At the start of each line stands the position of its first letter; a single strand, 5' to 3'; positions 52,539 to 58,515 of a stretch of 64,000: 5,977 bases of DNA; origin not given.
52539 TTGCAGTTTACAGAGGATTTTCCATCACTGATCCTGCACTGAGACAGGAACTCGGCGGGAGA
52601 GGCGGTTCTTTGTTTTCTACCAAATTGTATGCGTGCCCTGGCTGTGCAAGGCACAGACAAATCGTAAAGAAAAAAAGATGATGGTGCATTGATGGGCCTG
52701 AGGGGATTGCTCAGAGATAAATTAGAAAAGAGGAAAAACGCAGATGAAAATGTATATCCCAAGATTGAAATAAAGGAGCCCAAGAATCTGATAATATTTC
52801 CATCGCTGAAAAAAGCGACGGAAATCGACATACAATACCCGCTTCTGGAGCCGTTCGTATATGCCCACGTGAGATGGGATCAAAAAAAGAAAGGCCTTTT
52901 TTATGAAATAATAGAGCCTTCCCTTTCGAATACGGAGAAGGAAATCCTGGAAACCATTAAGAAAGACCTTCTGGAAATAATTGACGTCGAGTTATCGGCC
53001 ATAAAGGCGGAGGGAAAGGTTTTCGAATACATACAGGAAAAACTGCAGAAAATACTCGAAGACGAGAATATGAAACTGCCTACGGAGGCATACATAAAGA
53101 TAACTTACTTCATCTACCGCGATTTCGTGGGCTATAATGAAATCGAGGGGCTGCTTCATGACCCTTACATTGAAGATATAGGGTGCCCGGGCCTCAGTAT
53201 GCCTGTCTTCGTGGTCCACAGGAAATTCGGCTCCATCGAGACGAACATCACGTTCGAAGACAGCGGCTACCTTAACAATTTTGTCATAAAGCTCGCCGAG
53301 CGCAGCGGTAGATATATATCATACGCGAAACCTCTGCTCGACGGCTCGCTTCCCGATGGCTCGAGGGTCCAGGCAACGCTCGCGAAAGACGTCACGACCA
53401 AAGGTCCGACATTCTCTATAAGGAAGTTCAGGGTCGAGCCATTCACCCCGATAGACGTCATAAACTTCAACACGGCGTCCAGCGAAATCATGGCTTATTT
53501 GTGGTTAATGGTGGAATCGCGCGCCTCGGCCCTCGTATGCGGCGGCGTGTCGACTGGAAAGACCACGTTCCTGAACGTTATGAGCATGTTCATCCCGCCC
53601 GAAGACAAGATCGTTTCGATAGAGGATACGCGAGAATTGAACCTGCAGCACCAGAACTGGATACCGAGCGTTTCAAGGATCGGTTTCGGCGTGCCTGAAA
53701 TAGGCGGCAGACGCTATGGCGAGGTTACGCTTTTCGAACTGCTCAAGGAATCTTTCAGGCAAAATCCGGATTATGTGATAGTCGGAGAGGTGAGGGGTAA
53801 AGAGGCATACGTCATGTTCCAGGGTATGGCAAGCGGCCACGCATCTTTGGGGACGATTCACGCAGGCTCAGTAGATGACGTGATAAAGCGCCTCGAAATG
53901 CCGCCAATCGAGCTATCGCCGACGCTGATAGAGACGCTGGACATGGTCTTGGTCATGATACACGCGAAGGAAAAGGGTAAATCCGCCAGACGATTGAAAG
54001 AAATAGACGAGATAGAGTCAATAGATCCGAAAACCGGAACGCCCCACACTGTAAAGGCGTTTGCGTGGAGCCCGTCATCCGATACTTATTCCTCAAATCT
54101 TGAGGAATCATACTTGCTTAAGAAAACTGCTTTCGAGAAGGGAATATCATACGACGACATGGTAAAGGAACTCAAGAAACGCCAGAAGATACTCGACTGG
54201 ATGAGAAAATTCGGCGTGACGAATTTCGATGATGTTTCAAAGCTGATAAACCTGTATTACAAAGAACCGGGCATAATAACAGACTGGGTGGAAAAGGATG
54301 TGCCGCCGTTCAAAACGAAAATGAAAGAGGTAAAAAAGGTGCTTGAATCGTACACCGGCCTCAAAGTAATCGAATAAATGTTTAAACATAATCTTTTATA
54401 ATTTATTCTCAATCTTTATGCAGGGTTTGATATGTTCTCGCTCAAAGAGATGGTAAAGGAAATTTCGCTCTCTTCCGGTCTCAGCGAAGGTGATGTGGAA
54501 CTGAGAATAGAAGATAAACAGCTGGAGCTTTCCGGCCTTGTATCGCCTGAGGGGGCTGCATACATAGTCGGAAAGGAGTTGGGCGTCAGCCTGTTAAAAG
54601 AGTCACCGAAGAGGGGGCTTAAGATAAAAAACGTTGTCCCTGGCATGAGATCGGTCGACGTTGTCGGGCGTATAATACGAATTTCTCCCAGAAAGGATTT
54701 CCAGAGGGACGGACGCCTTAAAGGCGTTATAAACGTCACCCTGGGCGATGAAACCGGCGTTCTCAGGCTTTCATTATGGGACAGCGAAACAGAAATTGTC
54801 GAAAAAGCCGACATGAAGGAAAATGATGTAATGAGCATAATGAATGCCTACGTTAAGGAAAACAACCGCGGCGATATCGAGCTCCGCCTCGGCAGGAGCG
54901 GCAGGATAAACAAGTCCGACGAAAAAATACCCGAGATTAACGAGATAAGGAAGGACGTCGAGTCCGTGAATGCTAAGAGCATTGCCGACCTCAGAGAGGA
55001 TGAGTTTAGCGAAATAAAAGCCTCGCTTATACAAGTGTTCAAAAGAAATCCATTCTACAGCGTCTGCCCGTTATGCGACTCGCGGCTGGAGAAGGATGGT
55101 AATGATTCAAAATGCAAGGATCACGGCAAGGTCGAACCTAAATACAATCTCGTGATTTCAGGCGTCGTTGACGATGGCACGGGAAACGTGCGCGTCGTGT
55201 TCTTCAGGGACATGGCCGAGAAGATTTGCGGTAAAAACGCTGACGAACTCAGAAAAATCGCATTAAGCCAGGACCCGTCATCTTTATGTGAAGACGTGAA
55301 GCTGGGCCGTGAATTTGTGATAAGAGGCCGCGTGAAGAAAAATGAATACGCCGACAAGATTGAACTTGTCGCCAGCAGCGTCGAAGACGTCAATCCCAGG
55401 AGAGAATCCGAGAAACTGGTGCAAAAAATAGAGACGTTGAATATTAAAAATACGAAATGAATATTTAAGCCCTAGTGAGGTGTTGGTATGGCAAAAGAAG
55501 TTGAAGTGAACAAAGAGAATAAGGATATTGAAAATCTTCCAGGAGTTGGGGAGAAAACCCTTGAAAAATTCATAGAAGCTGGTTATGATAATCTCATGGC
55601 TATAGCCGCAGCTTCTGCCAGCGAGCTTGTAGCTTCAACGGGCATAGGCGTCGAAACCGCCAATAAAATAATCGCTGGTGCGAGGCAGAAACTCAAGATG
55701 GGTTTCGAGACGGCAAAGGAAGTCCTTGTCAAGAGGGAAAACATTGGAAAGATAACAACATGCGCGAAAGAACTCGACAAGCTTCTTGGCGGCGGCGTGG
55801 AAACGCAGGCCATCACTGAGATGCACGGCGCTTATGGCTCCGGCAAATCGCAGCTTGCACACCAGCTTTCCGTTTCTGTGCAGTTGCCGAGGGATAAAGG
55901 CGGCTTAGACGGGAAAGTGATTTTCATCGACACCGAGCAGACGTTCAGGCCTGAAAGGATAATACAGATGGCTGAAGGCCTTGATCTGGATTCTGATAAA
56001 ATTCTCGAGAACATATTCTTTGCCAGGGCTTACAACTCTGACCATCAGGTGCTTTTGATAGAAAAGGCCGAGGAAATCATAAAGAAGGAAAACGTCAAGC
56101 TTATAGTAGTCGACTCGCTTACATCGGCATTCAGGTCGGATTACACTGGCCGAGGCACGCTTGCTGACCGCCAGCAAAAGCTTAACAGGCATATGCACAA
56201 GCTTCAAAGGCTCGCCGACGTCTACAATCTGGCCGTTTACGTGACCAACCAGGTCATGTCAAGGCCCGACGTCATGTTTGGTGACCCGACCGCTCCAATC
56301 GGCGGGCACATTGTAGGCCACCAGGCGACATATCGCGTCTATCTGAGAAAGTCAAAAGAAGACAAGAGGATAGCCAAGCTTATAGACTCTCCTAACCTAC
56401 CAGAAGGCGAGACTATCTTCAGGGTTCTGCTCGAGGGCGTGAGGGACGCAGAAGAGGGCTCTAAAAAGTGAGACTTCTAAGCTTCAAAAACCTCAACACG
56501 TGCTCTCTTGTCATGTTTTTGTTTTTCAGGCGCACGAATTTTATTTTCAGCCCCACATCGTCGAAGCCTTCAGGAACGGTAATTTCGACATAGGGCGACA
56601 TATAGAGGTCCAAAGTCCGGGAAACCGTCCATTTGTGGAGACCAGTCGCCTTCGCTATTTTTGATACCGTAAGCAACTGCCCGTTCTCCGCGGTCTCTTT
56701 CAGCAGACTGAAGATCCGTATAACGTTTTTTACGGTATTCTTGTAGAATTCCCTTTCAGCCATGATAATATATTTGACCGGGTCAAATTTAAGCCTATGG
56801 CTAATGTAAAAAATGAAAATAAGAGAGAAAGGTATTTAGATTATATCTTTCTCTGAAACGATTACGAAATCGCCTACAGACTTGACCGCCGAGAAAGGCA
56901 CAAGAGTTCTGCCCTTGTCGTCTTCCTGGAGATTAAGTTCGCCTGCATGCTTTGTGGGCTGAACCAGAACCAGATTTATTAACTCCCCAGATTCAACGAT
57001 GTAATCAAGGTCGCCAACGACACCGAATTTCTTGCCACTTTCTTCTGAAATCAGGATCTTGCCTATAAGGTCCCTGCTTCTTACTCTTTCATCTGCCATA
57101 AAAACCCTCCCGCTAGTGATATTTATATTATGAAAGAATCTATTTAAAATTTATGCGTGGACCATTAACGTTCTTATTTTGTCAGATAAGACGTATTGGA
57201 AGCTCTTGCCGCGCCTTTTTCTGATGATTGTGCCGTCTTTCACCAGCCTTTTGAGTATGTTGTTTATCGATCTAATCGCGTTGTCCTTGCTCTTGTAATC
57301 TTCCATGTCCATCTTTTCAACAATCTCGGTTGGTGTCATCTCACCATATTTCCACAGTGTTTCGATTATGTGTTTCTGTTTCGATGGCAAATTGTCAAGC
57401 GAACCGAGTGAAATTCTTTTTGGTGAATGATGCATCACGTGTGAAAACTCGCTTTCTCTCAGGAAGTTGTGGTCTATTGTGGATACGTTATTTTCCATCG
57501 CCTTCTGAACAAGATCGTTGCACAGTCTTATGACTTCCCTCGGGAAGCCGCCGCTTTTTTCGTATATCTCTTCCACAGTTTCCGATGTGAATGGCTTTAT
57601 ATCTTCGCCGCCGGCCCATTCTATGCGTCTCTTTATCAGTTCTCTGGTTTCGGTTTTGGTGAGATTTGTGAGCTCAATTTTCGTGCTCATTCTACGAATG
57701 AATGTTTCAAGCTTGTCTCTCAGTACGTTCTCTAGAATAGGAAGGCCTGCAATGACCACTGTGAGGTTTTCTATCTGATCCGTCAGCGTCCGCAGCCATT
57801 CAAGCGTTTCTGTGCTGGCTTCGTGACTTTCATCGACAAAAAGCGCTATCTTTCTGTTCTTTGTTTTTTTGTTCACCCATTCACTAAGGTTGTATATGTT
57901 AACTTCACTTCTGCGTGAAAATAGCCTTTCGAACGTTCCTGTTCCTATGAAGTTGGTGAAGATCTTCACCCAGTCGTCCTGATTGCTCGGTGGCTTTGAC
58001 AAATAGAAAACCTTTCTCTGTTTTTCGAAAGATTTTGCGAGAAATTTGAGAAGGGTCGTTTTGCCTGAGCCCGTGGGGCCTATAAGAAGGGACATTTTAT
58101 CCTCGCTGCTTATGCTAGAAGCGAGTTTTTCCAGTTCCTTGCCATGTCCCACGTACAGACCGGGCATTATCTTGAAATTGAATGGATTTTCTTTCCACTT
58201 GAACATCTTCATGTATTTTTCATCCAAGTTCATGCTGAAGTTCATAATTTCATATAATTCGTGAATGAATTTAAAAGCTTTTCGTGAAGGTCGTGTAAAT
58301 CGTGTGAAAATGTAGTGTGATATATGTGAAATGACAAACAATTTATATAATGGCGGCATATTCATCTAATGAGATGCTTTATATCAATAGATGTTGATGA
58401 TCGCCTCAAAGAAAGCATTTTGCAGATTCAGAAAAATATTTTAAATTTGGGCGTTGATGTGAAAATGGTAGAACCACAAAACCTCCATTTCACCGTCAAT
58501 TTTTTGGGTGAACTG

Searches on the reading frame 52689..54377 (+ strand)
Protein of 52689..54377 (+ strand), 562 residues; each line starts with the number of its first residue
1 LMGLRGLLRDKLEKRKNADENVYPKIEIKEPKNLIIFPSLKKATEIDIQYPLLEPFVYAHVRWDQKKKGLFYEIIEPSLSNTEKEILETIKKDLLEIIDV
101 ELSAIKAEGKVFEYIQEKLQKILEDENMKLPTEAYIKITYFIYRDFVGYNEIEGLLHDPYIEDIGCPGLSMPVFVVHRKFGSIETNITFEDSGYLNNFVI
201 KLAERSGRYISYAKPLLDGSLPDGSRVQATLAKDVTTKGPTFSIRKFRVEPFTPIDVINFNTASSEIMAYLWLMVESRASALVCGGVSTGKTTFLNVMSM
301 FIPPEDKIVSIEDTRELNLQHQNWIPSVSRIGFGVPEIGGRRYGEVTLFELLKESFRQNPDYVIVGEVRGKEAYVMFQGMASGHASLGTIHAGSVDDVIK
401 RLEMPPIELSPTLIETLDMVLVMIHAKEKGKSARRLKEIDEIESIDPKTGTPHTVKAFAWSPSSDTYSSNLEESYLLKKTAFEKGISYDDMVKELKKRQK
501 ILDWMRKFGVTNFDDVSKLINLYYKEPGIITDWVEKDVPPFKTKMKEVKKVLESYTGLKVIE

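Call 93: search_protein_families(library=pfam, proteins=[window:52689-54377:+], max_evalue=0.00001)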
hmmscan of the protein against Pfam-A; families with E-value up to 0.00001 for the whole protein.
window:52689-54377:+ (562 aa): 1 family
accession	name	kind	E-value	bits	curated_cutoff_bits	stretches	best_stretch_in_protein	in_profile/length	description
PF00437.27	T2SSE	-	7.8e-32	110.8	24.9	1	185-420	36-272/370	Type II/IV secretion system protein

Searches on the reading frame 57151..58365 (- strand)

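Call 59: search_protein_families(library=pfam, proteins=[window:57151-58365:-], max_evalue=0.01)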
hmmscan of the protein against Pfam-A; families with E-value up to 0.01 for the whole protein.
window:57151-58365:- (404 aa): 31 families (the best 25 are shown)
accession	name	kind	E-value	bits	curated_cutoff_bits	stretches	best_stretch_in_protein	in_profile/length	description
PF13401.12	AAA_22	-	7e-14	52.7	27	1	88-215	4-130/130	AAA domain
PF01637.24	ATPase_2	-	1.9e-10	41.4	33.2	1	76-281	6-225/225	ATPase domain predominantly from Archaea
PF13191.12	AAA_16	-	7.4e-08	33.5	32.6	1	77-200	8-161/167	AAA ATPase domain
PF25199.1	nSTAND_NTPase5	-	2.2e-07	31.3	34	1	86-206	38-131/145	Novel STAND NTPase 5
PF13604.12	AAA_30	-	3.9e-07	30.4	27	1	84-207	13-123/191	AAA domain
PF13173.12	AAA_14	-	4.8e-07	30.3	27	1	89-236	2-124/129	AAA domain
PF03965.22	Penicillinase_R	-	3.5e-06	27.8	22.6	1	330-392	5-63/115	Penicillinase repressor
PF04851.21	ResIII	-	4.2e-06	27.2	22.5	1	78-186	12-140/164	Type III restriction enzyme, res subunit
PF00004.35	AAA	-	1.6e-05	25.8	21.2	1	93-203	2-104/131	ATPase family associated with various cellular activities (AAA)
PF20720.3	nSTAND3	-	1.6e-05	25.1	27.2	1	82-165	10-99/155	Novel STAND NTPase 3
PF24389.1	ORC-CDC6-like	-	2.4e-05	23.7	27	1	87-136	30-77/571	ORC-CDC6-like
PF00005.33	ABC_tran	-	2.5e-05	25.4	25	1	88-134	10-55/137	ABC transporter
PF13245.12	AAA_19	-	5.2e-05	23.9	25.1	1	86-204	8-123/134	AAA domain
PF13175.12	AAA_15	-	6.9e-05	23.1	32.1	1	87-369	21-192/374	AAA ATPase domain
PF20703.3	nSTAND1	-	0.00018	21.7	27.1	1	70-275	15-227/379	Novel STAND NTPase 1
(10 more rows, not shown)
